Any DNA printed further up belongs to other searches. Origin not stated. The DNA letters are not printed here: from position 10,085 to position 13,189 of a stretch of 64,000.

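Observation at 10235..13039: Outer-membrane protein with TPR + secretin-N-like + beta-barrel + 2x Cna-B domains (candidate new pore/usher analogue)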

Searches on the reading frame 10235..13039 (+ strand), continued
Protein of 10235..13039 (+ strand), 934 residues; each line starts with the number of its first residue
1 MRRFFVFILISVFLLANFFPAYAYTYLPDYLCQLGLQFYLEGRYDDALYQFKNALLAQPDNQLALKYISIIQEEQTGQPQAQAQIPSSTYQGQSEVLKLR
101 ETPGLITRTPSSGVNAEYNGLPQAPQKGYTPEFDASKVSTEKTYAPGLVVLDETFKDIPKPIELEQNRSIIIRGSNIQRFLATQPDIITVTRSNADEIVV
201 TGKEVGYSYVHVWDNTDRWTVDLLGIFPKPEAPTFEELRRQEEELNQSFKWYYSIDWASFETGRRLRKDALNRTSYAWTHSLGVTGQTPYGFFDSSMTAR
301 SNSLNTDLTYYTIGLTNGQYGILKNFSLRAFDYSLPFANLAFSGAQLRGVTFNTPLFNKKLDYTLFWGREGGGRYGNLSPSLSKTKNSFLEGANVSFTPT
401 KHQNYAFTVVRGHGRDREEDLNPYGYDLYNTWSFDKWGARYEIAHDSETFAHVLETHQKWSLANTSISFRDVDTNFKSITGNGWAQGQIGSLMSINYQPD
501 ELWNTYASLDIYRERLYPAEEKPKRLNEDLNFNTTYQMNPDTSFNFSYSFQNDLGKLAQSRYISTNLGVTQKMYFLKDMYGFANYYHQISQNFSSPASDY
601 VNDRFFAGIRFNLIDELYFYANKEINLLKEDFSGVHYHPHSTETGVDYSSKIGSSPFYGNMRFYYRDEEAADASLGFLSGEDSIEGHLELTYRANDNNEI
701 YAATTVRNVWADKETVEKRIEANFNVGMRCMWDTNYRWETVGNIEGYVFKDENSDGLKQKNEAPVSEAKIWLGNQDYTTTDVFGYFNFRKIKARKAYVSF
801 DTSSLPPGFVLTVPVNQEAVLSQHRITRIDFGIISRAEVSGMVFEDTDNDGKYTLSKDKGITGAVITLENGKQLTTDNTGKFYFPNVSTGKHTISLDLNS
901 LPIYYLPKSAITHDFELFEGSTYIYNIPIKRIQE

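Call 25: predict_structure(alignment_id=A1)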
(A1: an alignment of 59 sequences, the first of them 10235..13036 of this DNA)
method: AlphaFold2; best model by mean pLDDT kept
length: 934 residues; sequences in the alignment: 59
mean_pLDDT: 82.6   pTM: 0.59
mean pLDDT of the five models: 82.6, 82.3, 81.5, 81.3, 79.7
residues with pLDDT >= 90: 390; 70-90: 427; 50-70: 40; < 50: 77
segments of 3 or more residues with pLDDT < 50: 18-23, 77-143, 377-379
pLDDT, mean of each block of 10 residues (from residue 1): 73 60 64 87 87 87 88 58 28 26 27 25 27 31 63 80 87 90 90 90 90 90 84 66 78 94 82 88 90 91 76 91 88 90 89 89 92 57 73 94 94 89 93 94 92 94 95 90 85 96 96 92 93 95 96 93 97 85 97 90 96 90 95 91 95 92 93 82 94 91 94 82 94 85 90 78 87 88 91 85 81 86 85 82 85 82 85 84 79 84 78 79 84 69
secondary structure, 60 per line:
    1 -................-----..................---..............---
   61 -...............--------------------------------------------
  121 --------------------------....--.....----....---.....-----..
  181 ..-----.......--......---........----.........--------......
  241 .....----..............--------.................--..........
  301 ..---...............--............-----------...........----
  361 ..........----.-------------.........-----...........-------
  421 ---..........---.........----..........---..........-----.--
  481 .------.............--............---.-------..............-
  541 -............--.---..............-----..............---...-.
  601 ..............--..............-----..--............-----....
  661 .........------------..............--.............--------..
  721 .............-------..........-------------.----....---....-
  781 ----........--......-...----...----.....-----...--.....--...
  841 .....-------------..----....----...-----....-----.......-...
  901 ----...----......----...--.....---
elements in order (helices of 4 or more, strands of 3 or more residues): H2-17 H23-40 H44-57 H62-76 E147-150 H153-157 E162-165 E169-173 E179-182 E188-194 E197-202 E206-213 E218-226 H235-245 E250-263 E272-288 E291-302 E306-320 E323-334 E346-356 E361-370 E389-397 E403-413 E424-433 E437-445 E450-459 E463-472 E488-500 E503-514 E526-539 E542-553 E560-573 E579-592 E600-614 E617-630 E640-651 E657-669 E682-695 E698-710 E719-733 E741-750 E769-772 E776-779 E785-792 E795-800 E809-811 E816-820 E826-828 E831-835 E838-845 E865-868 E873-875 E881-884 E890-896 E905-907 E912-917 E922-924 E927-931

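Call 60: find_related_loci(query=A1, collection=genome_contigs, flank=6000)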
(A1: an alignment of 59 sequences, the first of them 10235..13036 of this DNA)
Query A1 (934 aa) in genome_contigs; peptide patterns used: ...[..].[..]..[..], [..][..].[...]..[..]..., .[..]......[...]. (x = any residue, [..] = any of these).
293 stretches matched a pattern; 73 encode a relative of the query (tblastn E <= 1e-3); 72 distinct loci.
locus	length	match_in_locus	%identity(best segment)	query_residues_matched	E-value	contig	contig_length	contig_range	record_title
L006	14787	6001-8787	80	1-933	0e+0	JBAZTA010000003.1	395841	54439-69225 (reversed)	MAG: Candidatus Omnitrophota bacterium isolate SO_2017_GW1_19 NODE_172_length_395841_cov_2.076381_OW334_2017, whole geno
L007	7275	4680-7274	85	1-864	0e+0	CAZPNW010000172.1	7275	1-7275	MAG TPA_asm: uncultured Planctomycetales bacterium isolate binchicken_co216_53 genome assembly, contig: k141_2197315, wh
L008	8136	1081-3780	53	27-934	0e+0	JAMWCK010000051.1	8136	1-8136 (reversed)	MAG: Candidatus Omnitrophota bacterium isolate QZM4_1.bins.76.Tibet NODE_26724_length_8136_cov_2.238107, whole genome sh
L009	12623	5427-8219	50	1-934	0e+0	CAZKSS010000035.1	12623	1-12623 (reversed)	MAG TPA_asm: uncultured Planctomycetales bacterium isolate SRP098346_co1_421 genome assembly, contig: NODE_5943_length_1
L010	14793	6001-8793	48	1-934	0e+0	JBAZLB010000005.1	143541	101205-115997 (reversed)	MAG: Candidatus Omnitrophota bacterium isolate SO_2017_LW4_158 scaffold_369_c1_LW137-91_2017, whole genome shotgun seque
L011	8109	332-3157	47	1-934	0e+0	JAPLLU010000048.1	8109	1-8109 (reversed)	MAG: Candidatus Omnitrophota bacterium isolate LacPavin_0920_SED5_MAG_40_17 LacPavin_0920_SED5_scaffold_187562, whole ge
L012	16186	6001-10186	46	1-934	0e+0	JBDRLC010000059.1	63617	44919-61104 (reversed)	MAG: Candidatus Omnitrophota bacterium isolate MEGAHIT-group-1.759 k141_5006048, whole genome shotgun sequence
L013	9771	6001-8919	45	1-934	0e+0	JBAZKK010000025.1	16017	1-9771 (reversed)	MAG: Candidatus Omnitrophota bacterium isolate SO_2017_LW4_141 scaffold_7094_c1_LW137-91_2017, whole genome shotgun sequ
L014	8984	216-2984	46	1-934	0e+0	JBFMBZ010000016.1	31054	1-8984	MAG: Candidatus Omnitrophota bacterium isolate MAG177 MAG177_16, whole genome shotgun sequence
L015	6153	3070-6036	45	1-934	0e+0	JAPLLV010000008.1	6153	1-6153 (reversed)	MAG: Candidatus Omnitrophota bacterium isolate LacPavin_0920_WC90_MAG_47_10 LacPavin_0920_WC90_scaffold_2058559, whole g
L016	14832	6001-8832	45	3-934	0e+0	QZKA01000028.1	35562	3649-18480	MAG: Candidatus Omnitrophota bacterium isolate SURF_25 Ga0104751_1001774, whole genome shotgun sequence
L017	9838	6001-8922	45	4-934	0e+0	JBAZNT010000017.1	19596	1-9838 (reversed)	MAG: Candidatus Omnitrophota bacterium isolate SO_2017_LW4_77 scaffold_5518_c1_LW137-91_2017, whole genome shotgun seque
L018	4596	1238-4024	44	1-934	0e+0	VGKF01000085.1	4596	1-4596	MAG: Candidatus Omnitrophota bacterium isolate K_DeepCast_150m_m2_086 K_DeepCast_150m_m2_086_Ga0194126_10040355, whole g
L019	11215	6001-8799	45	3-934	0e+0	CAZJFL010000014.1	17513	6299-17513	MAG TPA_asm: uncultured Planctomycetales bacterium isolate SRP178699_co1_171 genome assembly, contig: NODE_4038_length_1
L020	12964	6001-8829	44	1-934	0e+0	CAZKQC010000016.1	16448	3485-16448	MAG TPA_asm: uncultured Planctomycetales bacterium isolate SRP098346_co1_321 genome assembly, contig: NODE_3690_length_1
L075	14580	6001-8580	21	164-927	8e-37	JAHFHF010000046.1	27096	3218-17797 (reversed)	MAG: Candidatus Omnitrophota bacterium isolate nzgw332 NODE_741_length_27097_cov_3.271871, whole genome shotgun sequence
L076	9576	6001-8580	21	164-927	3e-28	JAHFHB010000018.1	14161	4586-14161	MAG: Candidatus Omnitrophota bacterium isolate nzgw329 NODE_6343_length_14162_cov_2.695463, whole genome shotgun sequenc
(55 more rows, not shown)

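Call 67: fold_search(model_id=the predicted structure, library=pdb)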
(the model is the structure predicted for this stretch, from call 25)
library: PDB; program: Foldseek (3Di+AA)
matches with E <= 10: 1051; with E <= 0.001: 348
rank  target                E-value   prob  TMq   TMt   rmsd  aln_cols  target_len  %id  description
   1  9fy9_D                1.5e-20  1.00  0.32  0.41  20.4       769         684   10  Cryo-EM structure of the type 1 chaperone-usher pilus FimD-tip complex (FimDHGFC) - Conformer 1 (released 2025-06-04)
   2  3rfz_B                1.8e-20  1.00  0.32  0.37  22.7       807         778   11  Crystal structure of the FimD usher bound to its cognate FimC:FimH substrate (released 2011-06-01)
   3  3rfz_E                5.5e-20  1.00  0.32  0.37  23.0       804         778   10  Crystal structure of the FimD usher bound to its cognate FimC:FimH substrate (released 2011-06-01)
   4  9fw9_D                5.1e-19  1.00  0.31  0.40  20.8       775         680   11  Cryo-EM structure of the type 1 pilus assembly platform as part of the FimA-bound chaperone-usher pilus complex (FimDH (released 2025-06-04)
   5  9bog_D                8.9e-19  1.00  0.31  0.35  22.6       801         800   11  Structural basis for adhesin secretion by the outer-membrane usher in type 1 pili (released 2024-10-09)
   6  9fxs_D                5.8e-17  1.00  0.30  0.40  20.8       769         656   11  Cryo-EM structure of the type 1 pilus complex including pilus rod and FimI-bound assembly platform after incorporation (released 2025-06-04)
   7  9fxb_D                5.8e-17  1.00  0.28  0.39  21.2       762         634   10  Cryo-EM structure of the type 1 pilus assembly platform as part of the FimI-bound chaperone-usher pilus complex (FimDH (released 2025-06-04)
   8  6e14_D                6.0e-17  1.00  0.31  0.35  20.3       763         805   11  Handover mechanism of the growing pilus by the bacterial outer membrane usher FimD (released 2018-10-17)
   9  9fx8_D                1.9e-16  1.00  0.32  0.43  20.4       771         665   11  Cryo-EM structure of the FimI-bound type 1 pilus assembly platform complex - Local refinement (released 2025-06-04)
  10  7lhg_C                1.9e-15  1.00  0.30  0.34  24.5       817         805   10  Cryo-EM structure of E. coli P pilus tip assembly intermediate PapC-PapD-PapK-PapG in the first conformation (released 2021-08-11)
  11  6cd2_C                4.4e-13  1.00  0.28  0.34  18.4       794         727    9  Crystal structure of the PapC usher bound to the chaperone-adhesin PapD-PapG (released 2018-10-03)
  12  10ps                  4.1e-12  1.00  0.17  0.28  22.9       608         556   13  Crystal structure of SdrD A2-A3-B1-B2 domains from Staphylococcus aureus JH1 (released 2026-02-11)
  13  3ohn_A                8.9e-11  1.00  0.29  0.50  11.1       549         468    9  Crystal structure of the FimD translocation domain (released 2011-06-01)
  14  3ohn_B                1.4e-09  1.00  0.29  0.50  10.8       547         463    9  Crystal structure of the FimD translocation domain (released 2011-06-01)
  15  7lhi_C                7.2e-09  1.00  0.30  0.37  20.4       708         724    9  Cryo-EM structure of E. coli P pilus tip assembly intermediate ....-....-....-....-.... (released 2021-08-11)
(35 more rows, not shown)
